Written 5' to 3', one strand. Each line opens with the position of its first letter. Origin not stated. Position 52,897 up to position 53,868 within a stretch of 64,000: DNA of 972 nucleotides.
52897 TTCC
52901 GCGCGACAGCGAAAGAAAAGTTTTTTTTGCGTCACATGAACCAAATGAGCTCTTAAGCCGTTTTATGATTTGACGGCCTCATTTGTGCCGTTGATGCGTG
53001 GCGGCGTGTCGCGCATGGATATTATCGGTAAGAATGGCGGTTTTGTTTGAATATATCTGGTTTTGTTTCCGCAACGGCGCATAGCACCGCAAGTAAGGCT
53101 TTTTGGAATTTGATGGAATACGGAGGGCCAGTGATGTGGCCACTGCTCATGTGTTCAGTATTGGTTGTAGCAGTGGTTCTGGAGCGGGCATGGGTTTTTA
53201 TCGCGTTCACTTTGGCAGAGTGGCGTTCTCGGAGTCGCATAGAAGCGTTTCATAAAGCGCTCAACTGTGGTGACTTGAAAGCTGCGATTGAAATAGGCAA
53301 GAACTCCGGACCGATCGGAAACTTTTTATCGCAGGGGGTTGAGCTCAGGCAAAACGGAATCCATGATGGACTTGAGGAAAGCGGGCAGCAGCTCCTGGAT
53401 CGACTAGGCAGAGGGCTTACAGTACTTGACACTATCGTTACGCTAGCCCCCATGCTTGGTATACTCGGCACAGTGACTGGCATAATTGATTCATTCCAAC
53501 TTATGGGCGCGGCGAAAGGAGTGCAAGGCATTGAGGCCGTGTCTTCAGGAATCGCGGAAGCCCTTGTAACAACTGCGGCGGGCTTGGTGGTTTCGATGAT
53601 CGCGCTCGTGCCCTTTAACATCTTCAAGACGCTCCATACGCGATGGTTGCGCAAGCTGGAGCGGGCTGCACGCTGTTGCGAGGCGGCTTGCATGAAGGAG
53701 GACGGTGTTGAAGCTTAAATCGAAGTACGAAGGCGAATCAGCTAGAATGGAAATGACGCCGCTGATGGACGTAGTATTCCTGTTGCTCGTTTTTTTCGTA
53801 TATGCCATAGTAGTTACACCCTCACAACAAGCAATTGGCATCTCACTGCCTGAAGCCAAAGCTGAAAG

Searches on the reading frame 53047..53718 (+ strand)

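Call 62: search_protein_families(library=pfam, proteins=[window:53047-53718:+], max_evalue=0.00001)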
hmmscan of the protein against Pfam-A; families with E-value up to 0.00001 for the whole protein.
window:53047-53718:+ (223 aa): 1 family
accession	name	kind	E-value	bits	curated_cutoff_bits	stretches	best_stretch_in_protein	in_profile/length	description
PF01618.21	MotA_ExbB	-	1.7e-28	99.3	22.9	1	88-205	4-126/127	MotA/TolQ/ExbB proton channel family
